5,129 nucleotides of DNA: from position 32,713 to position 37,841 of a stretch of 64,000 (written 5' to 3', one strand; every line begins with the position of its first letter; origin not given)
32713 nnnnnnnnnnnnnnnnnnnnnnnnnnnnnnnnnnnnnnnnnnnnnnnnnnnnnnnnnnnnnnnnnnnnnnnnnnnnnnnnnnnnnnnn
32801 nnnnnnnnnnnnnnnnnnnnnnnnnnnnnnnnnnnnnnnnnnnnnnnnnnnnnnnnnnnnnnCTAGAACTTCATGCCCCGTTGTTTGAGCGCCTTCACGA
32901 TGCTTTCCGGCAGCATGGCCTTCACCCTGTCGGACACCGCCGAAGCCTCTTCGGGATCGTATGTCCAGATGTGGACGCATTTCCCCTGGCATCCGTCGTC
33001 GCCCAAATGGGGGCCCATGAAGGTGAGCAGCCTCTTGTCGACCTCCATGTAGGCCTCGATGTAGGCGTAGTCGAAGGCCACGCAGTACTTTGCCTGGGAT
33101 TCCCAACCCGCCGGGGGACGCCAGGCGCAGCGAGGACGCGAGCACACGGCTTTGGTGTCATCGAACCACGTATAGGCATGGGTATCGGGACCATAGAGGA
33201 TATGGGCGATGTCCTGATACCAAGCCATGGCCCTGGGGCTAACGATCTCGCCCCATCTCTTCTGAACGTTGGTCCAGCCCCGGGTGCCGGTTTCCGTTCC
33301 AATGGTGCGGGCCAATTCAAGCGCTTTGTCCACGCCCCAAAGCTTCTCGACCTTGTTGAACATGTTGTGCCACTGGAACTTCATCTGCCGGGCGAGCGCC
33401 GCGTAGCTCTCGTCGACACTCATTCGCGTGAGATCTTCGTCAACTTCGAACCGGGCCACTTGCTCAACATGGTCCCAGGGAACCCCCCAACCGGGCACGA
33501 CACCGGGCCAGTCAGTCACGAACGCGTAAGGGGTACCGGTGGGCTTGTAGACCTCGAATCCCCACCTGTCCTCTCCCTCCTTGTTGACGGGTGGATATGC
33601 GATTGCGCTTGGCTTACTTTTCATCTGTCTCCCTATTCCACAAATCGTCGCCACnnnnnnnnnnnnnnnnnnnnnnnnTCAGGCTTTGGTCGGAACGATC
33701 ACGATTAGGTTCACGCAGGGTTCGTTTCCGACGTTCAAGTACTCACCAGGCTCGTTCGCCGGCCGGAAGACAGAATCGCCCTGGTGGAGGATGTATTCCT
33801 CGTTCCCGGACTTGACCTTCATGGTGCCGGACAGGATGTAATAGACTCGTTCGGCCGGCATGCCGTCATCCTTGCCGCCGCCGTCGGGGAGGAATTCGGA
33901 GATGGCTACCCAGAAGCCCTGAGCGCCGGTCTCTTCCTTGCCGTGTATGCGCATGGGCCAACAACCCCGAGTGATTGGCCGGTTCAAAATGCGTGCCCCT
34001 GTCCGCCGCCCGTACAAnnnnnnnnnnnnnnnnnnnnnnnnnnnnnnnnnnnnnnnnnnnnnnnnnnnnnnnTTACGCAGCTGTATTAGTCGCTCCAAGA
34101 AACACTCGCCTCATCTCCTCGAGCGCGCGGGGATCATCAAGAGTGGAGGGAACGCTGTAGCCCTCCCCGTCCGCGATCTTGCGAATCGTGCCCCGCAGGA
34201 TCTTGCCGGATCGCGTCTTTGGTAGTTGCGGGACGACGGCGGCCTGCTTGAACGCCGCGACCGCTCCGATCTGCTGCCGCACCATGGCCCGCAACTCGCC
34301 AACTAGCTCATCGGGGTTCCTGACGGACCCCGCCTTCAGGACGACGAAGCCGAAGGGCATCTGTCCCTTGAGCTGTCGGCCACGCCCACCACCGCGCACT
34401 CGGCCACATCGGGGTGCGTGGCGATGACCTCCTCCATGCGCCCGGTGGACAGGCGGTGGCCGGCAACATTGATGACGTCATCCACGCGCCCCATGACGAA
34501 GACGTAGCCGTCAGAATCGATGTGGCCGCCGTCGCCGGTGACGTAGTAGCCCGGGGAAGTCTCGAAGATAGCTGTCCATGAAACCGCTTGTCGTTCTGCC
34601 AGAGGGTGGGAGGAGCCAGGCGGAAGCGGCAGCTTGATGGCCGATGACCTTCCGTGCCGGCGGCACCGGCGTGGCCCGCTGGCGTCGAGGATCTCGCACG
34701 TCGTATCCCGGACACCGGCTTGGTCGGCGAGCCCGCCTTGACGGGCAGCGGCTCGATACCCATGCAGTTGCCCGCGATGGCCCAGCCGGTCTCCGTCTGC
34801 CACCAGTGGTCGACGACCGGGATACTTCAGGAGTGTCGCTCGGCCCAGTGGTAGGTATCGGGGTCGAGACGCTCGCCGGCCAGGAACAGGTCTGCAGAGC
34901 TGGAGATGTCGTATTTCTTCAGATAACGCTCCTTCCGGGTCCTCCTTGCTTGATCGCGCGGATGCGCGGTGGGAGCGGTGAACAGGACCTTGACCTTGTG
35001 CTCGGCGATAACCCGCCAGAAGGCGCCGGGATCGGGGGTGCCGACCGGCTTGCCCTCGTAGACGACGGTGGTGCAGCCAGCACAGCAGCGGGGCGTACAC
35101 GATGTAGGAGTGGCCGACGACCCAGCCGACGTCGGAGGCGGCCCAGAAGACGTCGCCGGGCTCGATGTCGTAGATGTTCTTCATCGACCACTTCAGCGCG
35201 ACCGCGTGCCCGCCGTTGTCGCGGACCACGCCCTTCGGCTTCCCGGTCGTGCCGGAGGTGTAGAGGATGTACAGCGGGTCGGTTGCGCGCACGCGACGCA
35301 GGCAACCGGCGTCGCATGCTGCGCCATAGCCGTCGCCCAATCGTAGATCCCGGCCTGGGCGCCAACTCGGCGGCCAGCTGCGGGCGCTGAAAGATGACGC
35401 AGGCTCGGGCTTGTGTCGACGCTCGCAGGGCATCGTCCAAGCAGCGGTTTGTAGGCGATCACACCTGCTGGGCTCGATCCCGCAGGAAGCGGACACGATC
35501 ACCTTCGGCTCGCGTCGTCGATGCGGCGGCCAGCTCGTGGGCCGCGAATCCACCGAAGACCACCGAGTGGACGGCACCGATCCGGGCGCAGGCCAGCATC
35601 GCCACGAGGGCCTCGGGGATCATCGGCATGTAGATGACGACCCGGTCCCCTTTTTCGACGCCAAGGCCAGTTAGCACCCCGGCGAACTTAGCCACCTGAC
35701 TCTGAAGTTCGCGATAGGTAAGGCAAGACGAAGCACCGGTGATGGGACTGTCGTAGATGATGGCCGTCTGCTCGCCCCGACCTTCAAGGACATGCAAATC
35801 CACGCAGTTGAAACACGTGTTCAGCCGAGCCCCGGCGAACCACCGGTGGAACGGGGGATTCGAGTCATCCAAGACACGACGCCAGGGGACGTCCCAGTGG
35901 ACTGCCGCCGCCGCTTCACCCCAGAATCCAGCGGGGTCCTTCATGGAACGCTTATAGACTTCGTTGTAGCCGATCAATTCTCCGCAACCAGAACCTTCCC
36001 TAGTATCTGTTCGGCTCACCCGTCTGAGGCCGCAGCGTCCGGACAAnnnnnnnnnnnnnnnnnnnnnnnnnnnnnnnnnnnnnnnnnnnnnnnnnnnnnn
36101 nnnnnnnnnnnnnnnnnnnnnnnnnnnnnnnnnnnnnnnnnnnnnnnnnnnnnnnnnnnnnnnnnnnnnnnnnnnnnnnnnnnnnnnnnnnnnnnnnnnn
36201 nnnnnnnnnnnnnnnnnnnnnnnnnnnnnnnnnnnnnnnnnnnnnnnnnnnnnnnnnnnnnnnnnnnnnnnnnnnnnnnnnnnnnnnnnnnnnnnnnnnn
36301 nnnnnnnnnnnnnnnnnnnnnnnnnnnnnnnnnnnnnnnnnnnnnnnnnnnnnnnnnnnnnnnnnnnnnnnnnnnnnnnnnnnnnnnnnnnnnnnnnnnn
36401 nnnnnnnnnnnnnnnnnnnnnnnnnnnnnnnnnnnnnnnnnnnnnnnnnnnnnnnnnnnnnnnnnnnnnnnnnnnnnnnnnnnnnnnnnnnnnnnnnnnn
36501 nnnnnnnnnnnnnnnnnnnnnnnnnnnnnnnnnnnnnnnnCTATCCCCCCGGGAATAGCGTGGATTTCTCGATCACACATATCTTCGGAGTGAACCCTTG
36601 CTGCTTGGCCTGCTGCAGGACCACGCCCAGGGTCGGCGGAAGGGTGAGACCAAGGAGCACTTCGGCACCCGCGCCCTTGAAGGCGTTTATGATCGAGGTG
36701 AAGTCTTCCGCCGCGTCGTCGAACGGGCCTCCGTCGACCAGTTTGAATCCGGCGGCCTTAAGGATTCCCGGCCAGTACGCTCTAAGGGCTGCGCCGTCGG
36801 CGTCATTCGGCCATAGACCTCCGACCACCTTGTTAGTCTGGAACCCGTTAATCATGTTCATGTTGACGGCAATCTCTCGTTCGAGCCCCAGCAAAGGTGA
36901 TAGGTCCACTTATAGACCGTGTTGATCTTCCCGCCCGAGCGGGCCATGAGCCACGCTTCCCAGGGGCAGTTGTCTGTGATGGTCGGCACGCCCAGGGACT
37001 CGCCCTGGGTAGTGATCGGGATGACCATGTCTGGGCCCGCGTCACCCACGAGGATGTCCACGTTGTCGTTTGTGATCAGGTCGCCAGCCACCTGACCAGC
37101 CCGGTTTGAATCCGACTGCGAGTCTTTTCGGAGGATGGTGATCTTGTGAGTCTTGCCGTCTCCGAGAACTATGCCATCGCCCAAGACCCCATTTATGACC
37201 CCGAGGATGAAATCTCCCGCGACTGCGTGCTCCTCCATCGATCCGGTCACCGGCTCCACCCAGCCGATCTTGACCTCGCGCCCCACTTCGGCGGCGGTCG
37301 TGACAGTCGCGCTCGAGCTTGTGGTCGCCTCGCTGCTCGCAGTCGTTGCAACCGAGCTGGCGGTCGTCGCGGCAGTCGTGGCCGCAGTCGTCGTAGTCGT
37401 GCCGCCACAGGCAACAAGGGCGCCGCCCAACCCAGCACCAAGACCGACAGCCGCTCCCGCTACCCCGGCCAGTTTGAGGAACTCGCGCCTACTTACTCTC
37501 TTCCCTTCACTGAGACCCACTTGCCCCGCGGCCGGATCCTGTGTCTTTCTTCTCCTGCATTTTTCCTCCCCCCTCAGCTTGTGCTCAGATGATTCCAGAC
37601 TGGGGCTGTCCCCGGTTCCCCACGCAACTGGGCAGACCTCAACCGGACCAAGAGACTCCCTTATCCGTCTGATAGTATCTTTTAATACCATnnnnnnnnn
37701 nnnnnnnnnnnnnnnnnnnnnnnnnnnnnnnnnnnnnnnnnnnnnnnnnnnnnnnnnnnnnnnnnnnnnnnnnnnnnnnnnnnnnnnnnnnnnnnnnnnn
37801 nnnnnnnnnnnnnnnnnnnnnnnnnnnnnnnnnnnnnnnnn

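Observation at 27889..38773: Ten-gene same-strand cluster built around a BKACE enzyme: a candidate uncharacterised beta-hydroxy/beta-keto acid catabolic route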

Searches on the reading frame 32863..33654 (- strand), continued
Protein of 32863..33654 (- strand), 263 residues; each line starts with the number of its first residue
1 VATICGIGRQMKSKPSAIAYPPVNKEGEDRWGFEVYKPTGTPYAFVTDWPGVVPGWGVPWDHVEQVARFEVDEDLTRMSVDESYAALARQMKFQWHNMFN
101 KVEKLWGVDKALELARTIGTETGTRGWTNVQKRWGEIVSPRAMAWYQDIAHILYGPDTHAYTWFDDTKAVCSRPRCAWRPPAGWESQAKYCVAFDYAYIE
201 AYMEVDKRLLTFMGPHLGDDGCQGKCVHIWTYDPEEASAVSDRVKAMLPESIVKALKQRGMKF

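Call 75: predict_structure(alignment_id=A3)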
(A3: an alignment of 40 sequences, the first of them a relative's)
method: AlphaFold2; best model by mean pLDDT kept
length: 412 residues; sequences in the alignment: 40
mean_pLDDT: 89.2   pTM: 0.87
mean pLDDT of the five models: 89.2, 88.5, 88.4, 86.0, 85.2
residues with pLDDT >= 90: 281; 70-90: 96; 50-70: 11; < 50: 24
segments of 3 or more residues with pLDDT < 50: 389-412
pLDDT, mean of each block of 10 residues (from residue 1): 91 98 94 97 92 94 98 98 88 97 98 94 92 94 97 89 92 85 89 95 95 78 97 98 95 95 97 97 87 92 84 87 94 93 94 91 86 75 75 42 41 33
secondary structure, 60 per line:
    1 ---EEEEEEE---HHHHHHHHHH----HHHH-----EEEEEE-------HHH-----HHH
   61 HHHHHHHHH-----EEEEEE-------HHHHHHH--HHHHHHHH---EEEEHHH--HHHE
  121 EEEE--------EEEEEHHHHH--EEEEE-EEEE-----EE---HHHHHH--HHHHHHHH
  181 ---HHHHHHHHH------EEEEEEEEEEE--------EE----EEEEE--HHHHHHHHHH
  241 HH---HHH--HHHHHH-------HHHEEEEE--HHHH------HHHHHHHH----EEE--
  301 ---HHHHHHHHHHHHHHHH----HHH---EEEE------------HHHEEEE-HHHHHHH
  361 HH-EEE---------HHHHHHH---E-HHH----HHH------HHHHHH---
elements in order: E4-10 H14-23 H28-31 E37-42 H58-69 E75-80 H88-94 H97-104 E108-111 E120-124 E133-137 H138-142 E145-149 E151-154 H165-170 H173-180 H184-192 E199-209 E224-228 H231-242 H251-256 E267-271 H274-277 H284-291 E296-298 H304-319 E330-333 E349-352 H354-362 E364-366 H376-382 H404-409

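Call 78: fold_search(model_id=the predicted structure, library=pdb)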
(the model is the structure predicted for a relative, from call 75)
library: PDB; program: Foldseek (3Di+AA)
matches with E <= 10: 1181; with E <= 0.001: 18
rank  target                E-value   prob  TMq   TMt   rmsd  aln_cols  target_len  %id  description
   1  8ezf                  4.6e-07  1.00  0.38  0.37   5.1       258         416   16  A tethered niacin-derived pincer complex with a nickel-carbon or sulfite-carbon bond in lactate racemase R98A/R100A vari (released 2023-01-25)
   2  2yjg_A                7.5e-07  1.00  0.39  0.39  10.4       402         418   10  Structure of the lactate racemase apoprotein from Thermoanaerobacterium thermosaccharolyticum (released 2012-05-30)
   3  8ezh                  9.6e-07  1.00  0.35  0.35   8.4       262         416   13  A tethered niacin-derived pincer complex with a nickel-carbon bond in lactate racemase R98A/R100A variant modeled with s (released 2023-01-25)
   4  9q3j_A                1.1e-06  1.00  0.38  0.35  10.8       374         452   10  Structures of LarA-like nickel-pincer nucleotide cofactor-utilizing enzyme with a single catalytic histidine residue f (released 2025-09-17)
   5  6c1w_A                1.5e-06  1.00  0.33  0.32   9.0       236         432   15  A tethered niacin-derived pincer complex with a nickel-carbon or sulfite-carbon bond in lactate racemase (released 2018-03-14)
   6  5huq_B                1.5e-06  1.00  0.30  0.29   7.1       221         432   16  A tethered niacin-derived pincer complex with a nickel-carbon bond in lactate racemase (released 2016-02-10)
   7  5huq_A                1.9e-06  1.00  0.38  0.36   5.1       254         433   16  A tethered niacin-derived pincer complex with a nickel-carbon bond in lactate racemase (released 2016-02-10)
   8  2yjg_B                3.2e-06  1.00  0.35  0.35  11.7       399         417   12  Structure of the lactate racemase apoprotein from Thermoanaerobacterium thermosaccharolyticum (released 2012-05-30)
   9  7s91                  3.4e-06  1.00  0.36  0.37   6.0       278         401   14  Structure of the malate racemase mar2 apoprotein from Thermoanaerobacterium thermosaccharolyticum at 2.25 angstroms reso (released 2021-10-13)
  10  9q3j_D                5.0e-06  1.00  0.37  0.35  10.8       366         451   11  Structures of LarA-like nickel-pincer nucleotide cofactor-utilizing enzyme with a single catalytic histidine residue f (released 2025-09-17)
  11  9q3j_E                1.7e-05  1.00  0.34  0.31   6.6       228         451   13  Structures of LarA-like nickel-pincer nucleotide cofactor-utilizing enzyme with a single catalytic histidine residue f (released 2025-09-17)
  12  9q3k_A                2.0e-05  1.00  0.34  0.30  11.8       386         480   12  Structure of LarA-like nickel-pincer nucleotide cofactor-utilizing enzyme with a single catalytic histidine residue fr (released 2025-09-24)
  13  9q3j_H                2.6e-05  1.00  0.36  0.33   9.1       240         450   13  Structures of LarA-like nickel-pincer nucleotide cofactor-utilizing enzyme with a single catalytic histidine residue f (released 2025-09-17)
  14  9eia_B                2.9e-05  1.00  0.40  0.39  11.1       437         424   14  A broad-substrate spectrum lactate racemase A from Isosphaera pallida in complex with copurified D-lactate (released 2025-01-29)
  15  9eid                  3.5e-05  1.00  0.38  0.37  11.4       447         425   12  A broad-substrate spectrum lactate racemase A from Isosphaera pallida in complex with D-2-Hydroxybutyrate (released 2025-01-29)
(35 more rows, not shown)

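Call 79: search_solved_structures(query=A3, max_evalue=10, show_alignments=3)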
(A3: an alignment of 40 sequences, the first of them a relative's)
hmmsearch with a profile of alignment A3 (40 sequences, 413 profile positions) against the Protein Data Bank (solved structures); distinct sequences matched with E-value up to 10: 1.
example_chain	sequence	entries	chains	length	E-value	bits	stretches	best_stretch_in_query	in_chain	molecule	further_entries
4weo_A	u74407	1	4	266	0.64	12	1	6-45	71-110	Putative acetoin(Diacetyl) reductase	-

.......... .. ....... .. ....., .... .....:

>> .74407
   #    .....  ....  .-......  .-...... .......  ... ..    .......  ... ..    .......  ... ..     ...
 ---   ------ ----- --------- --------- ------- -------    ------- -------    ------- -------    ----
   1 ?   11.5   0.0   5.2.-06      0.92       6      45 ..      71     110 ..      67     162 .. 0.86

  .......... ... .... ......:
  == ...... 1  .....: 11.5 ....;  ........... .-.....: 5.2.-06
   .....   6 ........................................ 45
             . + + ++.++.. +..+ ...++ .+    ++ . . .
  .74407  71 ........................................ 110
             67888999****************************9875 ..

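Call 87: find_related_loci(query=A1, collection=genome_contigs, flank=10000)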
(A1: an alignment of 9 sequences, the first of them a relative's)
Query A1 (253 aa) in genome_contigs; peptide patterns used: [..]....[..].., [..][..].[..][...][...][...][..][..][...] (x = any residue, [..] = any of these).
152 stretches matched a pattern; 1 encode a relative of the query (tblastn E <= 1e-3); 1 distinct loci.
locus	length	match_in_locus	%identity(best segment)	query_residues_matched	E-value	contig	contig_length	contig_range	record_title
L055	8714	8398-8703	71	1-102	8e-48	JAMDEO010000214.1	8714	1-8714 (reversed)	MAG: Actinomycetota bacterium isolate FK_Sedi_B_Bin.10 NODE_34688_length_8714_cov_1.44393, whole genome shotgun sequence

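Call 107: find_encoding_contigs(protein=P0190, flank=10000, max_places=1)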
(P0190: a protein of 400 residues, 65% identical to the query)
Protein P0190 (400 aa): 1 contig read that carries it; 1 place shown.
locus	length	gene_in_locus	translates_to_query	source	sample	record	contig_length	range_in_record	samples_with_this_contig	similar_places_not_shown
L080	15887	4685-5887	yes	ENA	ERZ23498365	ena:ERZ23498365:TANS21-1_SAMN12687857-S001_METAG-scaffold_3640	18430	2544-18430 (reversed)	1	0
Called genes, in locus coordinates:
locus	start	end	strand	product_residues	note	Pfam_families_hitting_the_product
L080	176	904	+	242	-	PF00392:GntR, PF14502:HTH_41 (weak), PF07702:UTRA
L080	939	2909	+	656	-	PF02730:AFOR_N, PF01314:AFOR_C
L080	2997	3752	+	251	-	PF04199:Cyclase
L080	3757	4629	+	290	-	PF05853:BKACE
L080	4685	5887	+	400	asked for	PF04015:DUF362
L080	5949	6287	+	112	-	PF07883:Cupin_2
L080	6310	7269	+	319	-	PF02737:3HCDH_N, PF07992:Pyr_redox_2 (weak), PF00725:3HCDH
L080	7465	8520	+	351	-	PF03480:DctP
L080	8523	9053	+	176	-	PF04290:DctQ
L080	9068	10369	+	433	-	PF06808:DctM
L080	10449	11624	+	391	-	PF00108:Thiolase_N, PF22691:Thiolase_C_1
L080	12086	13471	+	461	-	PF03972:MmgE_PrpD_N, PF19305:MmgE_PrpD_C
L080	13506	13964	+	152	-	-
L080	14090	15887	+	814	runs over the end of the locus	PF02901:PFL-like, PF01228:Gly_radical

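Call 108: find_encoding_contigs(protein=P0184, flank=10000, max_places=1)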
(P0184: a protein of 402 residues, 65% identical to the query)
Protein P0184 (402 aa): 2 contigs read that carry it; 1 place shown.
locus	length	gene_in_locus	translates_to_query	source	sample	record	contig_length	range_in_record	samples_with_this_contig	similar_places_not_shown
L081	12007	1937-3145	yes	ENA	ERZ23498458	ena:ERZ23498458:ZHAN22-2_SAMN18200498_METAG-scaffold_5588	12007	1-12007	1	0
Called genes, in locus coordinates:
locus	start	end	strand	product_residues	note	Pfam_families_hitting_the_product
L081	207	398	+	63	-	-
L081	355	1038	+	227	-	PF04199:Cyclase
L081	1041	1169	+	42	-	PF05853:BKACE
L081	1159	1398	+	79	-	-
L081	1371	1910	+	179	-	PF05853:BKACE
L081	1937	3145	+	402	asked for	PF04015:DUF362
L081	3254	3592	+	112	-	PF07883:Cupin_2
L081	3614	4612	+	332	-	PF02737:3HCDH_N, PF00725:3HCDH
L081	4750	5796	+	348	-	PF03480:DctP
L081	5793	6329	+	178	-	PF04290:DctQ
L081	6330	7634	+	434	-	PF06808:DctM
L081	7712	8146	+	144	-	PF12172:zf-ChsH2 (weak), PF01796:OB_ChsH2_C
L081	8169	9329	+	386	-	PF00108:Thiolase_N, PF22691:Thiolase_C_1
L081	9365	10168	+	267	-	PF01522:Polysacc_deac_1 (faint)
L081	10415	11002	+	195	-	PF02730:AFOR_N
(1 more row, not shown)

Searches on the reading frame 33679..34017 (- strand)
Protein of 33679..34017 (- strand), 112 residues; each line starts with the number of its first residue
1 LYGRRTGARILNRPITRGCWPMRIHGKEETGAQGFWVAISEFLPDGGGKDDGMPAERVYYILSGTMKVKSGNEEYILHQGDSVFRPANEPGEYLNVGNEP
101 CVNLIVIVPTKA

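Call 4: search_protein_families(library=pfam, proteins=[window:33679-34017:-], max_evalue=0.01)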
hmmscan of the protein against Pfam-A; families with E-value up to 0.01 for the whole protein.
window:33679-34017:- (112 aa): 5 families
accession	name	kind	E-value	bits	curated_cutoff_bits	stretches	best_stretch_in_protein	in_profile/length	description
PF07883.17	Cupin_2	-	6.1e-11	42.3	27.2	1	54-106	17-69/70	Cupin domain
PF05899.18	Cupin_3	-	0.00011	22.2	23.5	1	55-90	25-61/74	EutQ-like cupin domain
PF21621.3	MPI_cupin_dom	-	0.0019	18.6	27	1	59-89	33-63/79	Mannose-6-phosphate isomerase, cupin domain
PF02311.25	AraC_binding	-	0.0037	17.5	21.1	1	58-101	26-69/135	AraC-like ligand binding domain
PF22200.2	ExsA_N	-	0.0045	17.8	27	1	58-85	3-30/136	ExsA N-terminal regulatory domain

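Call 39: search_protein_families(library=ncbifam, proteins=[window:33679-34017:-], max_evalue=0.00001)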
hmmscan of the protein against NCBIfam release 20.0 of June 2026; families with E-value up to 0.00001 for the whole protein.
window:33679-34017:- (112 aa): 1 family
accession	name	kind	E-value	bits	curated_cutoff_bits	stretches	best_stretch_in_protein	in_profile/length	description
NF050094.1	BetDgalsidMYCTU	equivalog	1.9e-09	37.7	175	1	8-102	9-103/113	beta-D-galactosidase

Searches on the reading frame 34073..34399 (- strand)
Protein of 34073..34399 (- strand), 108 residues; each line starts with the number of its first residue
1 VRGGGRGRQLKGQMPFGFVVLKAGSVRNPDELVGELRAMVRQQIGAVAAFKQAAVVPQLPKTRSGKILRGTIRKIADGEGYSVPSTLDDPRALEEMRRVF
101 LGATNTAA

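Call 4: search_protein_families(library=pfam, proteins=[window:34073-34399:-], max_evalue=0.01)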
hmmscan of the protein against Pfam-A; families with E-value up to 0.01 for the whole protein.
window:34073-34399:- (108 aa): 1 family
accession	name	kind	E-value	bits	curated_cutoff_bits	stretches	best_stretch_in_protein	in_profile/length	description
PF13193.12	AMP-binding_C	-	7.1e-15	56.1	24.5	1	8-66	22-76/76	AMP-binding enzyme C-terminal domain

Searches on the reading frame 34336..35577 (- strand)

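Call 4: search_protein_families(library=pfam, proteins=[window:34336-35577:-], max_evalue=0.01)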
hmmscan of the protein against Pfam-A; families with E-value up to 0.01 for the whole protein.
window:34336-35577:- (413 aa): 2 families
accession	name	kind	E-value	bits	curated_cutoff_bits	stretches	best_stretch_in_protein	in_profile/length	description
PF00501.34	AMP-binding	-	3.4e-15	56.2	29.9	1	95-165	158-229/384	AMP-binding enzyme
PF13193.12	AMP-binding_C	-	6.5e-06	27.4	24.5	1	381-408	2-29/76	AMP-binding enzyme C-terminal domain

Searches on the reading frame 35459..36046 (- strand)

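Call 4: search_protein_families(library=pfam, proteins=[window:35459-36046:-], max_evalue=0.01)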
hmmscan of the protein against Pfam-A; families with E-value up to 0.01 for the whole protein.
window:35459-36046:- (195 aa): 2 families
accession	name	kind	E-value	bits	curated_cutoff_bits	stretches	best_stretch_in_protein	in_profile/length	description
PF16177.11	ACAS_N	-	2.1e-24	85.5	27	1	27-81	1-55/55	Acetyl-coenzyme A synthetase N-terminus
PF00501.34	AMP-binding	-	4.5e-22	78.8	29.9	1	89-174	7-87/384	AMP-binding enzyme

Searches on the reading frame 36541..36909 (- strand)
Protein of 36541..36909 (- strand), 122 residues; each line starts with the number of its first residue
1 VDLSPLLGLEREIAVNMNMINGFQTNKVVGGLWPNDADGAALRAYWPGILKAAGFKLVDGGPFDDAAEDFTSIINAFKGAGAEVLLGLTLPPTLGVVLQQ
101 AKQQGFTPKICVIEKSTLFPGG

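Call 4: search_protein_families(library=pfam, proteins=[window:36541-36909:-], max_evalue=0.01)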
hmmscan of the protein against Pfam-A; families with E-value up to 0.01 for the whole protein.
window:36541-36909:- (122 aa): 1 family
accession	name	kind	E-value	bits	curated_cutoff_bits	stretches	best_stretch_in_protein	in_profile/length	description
PF13458.12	Peripla_BP_6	-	6.4e-10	39.7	31.7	1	31-110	140-220/343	Periplasmic binding protein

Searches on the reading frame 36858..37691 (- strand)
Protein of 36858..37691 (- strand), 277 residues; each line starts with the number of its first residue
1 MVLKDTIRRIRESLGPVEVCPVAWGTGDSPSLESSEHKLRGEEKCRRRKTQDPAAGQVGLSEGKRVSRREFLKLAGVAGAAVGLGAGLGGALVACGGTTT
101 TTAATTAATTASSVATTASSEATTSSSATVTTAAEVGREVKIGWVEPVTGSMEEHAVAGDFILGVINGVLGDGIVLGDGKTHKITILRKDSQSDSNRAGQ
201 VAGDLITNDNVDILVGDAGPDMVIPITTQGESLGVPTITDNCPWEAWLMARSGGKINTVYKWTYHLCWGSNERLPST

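Call 4: search_protein_families(library=pfam, proteins=[window:36858-37691:-], max_evalue=0.01)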
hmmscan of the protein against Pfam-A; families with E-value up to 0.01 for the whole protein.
window:36858-37691:- (277 aa): 4 families
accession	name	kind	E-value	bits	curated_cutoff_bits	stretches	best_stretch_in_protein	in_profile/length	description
PF10518.14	TAT_signal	-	1.2e-05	25.4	22.7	1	66-85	2-21/21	TAT (twin-arginine translocation) pathway signal sequence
PF13458.12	Peripla_BP_6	-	2.4e-05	24.6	31.7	1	139-243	1-99/343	Periplasmic binding protein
PF01094.35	ANF_receptor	-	0.0085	15.6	25.4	0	180-239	21-79/353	Receptor family ligand binding region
PF10399.14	UCR_Fe-S_N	-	0.0089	15.9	24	1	62-86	5-29/41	Ubiquitinol-cytochrome C reductase Fe-S subunit TAT signal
